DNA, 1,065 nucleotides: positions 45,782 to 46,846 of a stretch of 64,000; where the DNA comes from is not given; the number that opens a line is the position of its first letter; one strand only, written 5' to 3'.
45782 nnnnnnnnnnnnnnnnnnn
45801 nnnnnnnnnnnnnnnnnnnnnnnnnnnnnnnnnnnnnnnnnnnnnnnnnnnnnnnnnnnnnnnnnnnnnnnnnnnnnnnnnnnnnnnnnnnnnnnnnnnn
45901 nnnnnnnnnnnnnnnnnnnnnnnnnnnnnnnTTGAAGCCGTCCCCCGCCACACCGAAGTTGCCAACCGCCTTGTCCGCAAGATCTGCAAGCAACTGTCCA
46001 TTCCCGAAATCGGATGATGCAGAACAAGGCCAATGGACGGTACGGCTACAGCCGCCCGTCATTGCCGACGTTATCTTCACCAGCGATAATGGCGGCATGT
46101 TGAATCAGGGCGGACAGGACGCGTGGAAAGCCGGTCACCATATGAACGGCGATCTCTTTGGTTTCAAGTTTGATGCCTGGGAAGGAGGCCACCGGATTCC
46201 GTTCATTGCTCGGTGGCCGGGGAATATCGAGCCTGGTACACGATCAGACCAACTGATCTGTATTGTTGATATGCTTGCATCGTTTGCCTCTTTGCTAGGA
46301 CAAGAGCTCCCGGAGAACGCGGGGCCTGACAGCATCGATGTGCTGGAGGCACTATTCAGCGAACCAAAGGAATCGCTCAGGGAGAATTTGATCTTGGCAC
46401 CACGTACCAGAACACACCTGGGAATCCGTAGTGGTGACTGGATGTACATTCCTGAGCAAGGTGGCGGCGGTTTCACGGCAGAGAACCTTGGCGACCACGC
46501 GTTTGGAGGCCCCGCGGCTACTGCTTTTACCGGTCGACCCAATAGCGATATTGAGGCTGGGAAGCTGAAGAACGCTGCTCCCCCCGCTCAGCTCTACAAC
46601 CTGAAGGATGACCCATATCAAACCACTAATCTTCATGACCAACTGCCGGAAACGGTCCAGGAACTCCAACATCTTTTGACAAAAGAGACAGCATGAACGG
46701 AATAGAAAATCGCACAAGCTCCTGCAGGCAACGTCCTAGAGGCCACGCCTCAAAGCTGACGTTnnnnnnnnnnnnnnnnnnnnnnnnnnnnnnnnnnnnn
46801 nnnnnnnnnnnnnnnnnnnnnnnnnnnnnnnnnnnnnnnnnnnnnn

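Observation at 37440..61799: Cassette cargo enriched for sulfatases (2 intact, 3 fragments) and glycoside-hydrolase-like proteins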

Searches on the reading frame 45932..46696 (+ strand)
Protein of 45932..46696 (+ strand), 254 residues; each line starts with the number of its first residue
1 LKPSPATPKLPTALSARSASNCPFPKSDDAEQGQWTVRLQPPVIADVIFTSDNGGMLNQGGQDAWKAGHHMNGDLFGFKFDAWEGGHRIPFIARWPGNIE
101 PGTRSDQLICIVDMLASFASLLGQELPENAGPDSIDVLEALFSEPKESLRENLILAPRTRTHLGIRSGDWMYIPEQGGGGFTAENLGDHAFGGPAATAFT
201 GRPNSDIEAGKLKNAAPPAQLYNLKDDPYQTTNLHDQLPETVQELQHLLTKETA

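Call 5: search_protein_families(library=pfam, proteins=[window:45932-46696:+], max_evalue=0.01)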
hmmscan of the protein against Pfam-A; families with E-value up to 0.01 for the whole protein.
window:45932-46696:+ (254 aa): 2 families
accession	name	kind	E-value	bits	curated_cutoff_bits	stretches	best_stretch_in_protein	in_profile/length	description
PF00884.28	Sulfatase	-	8.7e-10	38.8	25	1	47-123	235-300/301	Sulfatase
PF16347.10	SGSH_C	-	6.3e-07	30.1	29.3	1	83-137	12-66/154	N-sulphoglucosamine sulphohydrolase, C-terminal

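Call 17: find_homologous_proteins(query=window:46070-46693:+)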
Query window:46070-46693:+ (208 aa): 402 proteins with E <= 0.001 among 679 candidates; the best 120 are listed.
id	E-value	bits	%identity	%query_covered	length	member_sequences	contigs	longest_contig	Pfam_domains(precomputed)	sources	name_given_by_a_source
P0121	2.7e-133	460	100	96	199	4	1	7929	PF16347.11,PF00884.29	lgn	-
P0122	6.4e-84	299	63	100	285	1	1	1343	PF16347.11,PF00884.29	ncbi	ncbi:MAG: sulfatase-like hydrolase/transferase, partial [Verrucomicrobiota bacterium]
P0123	6.5e-80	286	62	99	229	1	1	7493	PF16347.11,PF00884.29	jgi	-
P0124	9.3e-80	285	62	99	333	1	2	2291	PF16347.11,PF00884.29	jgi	-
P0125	3.7e-79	283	60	100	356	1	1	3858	PF16347.11,PF00884.29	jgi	-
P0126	3.9e-78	280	63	98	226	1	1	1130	PF16347.11,PF00884.29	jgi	jgi:arylsulfatase A-like enzyme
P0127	8.5e-78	279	64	96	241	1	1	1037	PF16347.11,PF00884.29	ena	-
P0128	1.1e-77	279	59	100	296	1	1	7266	PF16347.11,PF00884.29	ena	-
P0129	1.6e-77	278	59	98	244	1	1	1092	PF16347.11,PF00884.29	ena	-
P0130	5.0e-77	276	57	100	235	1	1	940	PF16347.11,PF00884.29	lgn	-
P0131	6.9e-77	276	61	98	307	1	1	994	PF16347.11,PF00884.29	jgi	-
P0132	1.6e-76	275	62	98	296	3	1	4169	PF16347.11,PF00884.29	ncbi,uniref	ncbi:sulfatase-like hydrolase/transferase, partial [Pontiella sp.]|uniref:sulfatase-like hydrolase/t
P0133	5.6e-76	273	59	100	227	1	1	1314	PF16347.11,PF00884.29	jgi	jgi:arylsulfatase A-like enzyme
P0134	6.6e-76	273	60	98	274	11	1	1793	PF00884.29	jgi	jgi:arylsulfatase A-like enzyme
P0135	7.4e-76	273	60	98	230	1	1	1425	PF16347.11,PF00884.29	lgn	-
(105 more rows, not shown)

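Call 18: find_encoding_contigs(protein=P0121, flank=8000, max_places=6)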
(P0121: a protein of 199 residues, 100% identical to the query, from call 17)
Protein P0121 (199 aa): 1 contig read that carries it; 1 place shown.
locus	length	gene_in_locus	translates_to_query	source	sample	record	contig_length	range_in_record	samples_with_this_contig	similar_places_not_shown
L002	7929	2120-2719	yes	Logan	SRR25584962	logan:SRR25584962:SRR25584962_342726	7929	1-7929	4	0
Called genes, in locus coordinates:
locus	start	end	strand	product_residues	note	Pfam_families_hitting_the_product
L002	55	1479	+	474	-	PF00884:Sulfatase, PF01663:Phosphodiest (faint), PF16347:SGSH_C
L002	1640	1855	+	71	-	-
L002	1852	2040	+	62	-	PF07927:HicA_toxin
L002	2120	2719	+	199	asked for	PF00884:Sulfatase (weak), PF16347:SGSH_C (faint)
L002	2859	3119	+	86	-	PF04221:RelB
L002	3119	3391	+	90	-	PF15738:YafQ_toxin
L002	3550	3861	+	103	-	PF05973:Gp49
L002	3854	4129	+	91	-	PF13443:HTH_26 (faint), PF13744:HTH_37 (weak), PF12844:HTH_19, PF13560:HTH_31, PF01381:HTH_3, PF13413:HTH_25 (weak)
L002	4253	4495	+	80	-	PF02604:PhdYeFM_antitox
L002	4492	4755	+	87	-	PF06769:YoeB_toxin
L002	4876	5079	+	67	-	-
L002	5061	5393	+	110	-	PF02452:PemK_toxin (weak)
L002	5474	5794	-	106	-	PF18480:DUF5615 (weak)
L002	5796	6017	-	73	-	PF04255:DUF433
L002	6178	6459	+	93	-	PF05015:HigB-like_toxin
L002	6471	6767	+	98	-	PF01381:HTH_3 (weak)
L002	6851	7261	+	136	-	-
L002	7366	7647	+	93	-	PF04365:BrnT_toxin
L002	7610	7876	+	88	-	PF14384:BrnA_antitoxin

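Call 30: search_solved_structures(query=window:46070-46693:+, max_evalue=1e-10, show_alignments=1)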
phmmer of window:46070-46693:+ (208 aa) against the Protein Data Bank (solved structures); distinct sequences matched with E-value up to 1e-10: 13.
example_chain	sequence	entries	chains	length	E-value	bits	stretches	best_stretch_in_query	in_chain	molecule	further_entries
6s20_C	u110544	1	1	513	4.3e-24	88.6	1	2-129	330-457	N-acetylgalactosamine-6-O-sulfatase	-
7oze_AAA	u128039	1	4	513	1.2e-23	87.1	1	1-134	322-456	Putative secreted sulfatase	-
7ozc_AAA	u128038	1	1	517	1.2e-21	80.6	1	1-133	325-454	Arylsulfatase A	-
9bau_A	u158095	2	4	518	1.9e-18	70.1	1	1-128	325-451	S1_15B sulfatase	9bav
7an1_AAA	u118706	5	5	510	5.2e-17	65.4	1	1-131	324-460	Arylsulfatase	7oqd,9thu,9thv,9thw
9s85_A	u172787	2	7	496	1.1e-16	64.3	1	1-129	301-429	Sulfatase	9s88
9s7x_A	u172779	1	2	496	1.1e-16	64.3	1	1-129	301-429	Sulfatase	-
7p26_AAA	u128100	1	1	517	4.6e-15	59.1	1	1-133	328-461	Putative arylsulfatase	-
9bas_B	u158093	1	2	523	4e-13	52.7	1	1-131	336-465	S1_15A sulfatase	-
7ana_AAA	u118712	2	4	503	5.8e-13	52.2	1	1-97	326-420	N-acetylgalactosamine-6-sulfatase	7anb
9fo1_A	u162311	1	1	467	1.9e-11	47.3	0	1-79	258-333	k-carrageenan sulfatase S1_16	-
9hh2_A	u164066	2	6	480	2e-11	47.2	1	1-132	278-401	Sulfatase, family S1-19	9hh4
9hh3_A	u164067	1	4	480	2.6e-11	46.8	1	1-132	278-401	Sulfatase, family S1-19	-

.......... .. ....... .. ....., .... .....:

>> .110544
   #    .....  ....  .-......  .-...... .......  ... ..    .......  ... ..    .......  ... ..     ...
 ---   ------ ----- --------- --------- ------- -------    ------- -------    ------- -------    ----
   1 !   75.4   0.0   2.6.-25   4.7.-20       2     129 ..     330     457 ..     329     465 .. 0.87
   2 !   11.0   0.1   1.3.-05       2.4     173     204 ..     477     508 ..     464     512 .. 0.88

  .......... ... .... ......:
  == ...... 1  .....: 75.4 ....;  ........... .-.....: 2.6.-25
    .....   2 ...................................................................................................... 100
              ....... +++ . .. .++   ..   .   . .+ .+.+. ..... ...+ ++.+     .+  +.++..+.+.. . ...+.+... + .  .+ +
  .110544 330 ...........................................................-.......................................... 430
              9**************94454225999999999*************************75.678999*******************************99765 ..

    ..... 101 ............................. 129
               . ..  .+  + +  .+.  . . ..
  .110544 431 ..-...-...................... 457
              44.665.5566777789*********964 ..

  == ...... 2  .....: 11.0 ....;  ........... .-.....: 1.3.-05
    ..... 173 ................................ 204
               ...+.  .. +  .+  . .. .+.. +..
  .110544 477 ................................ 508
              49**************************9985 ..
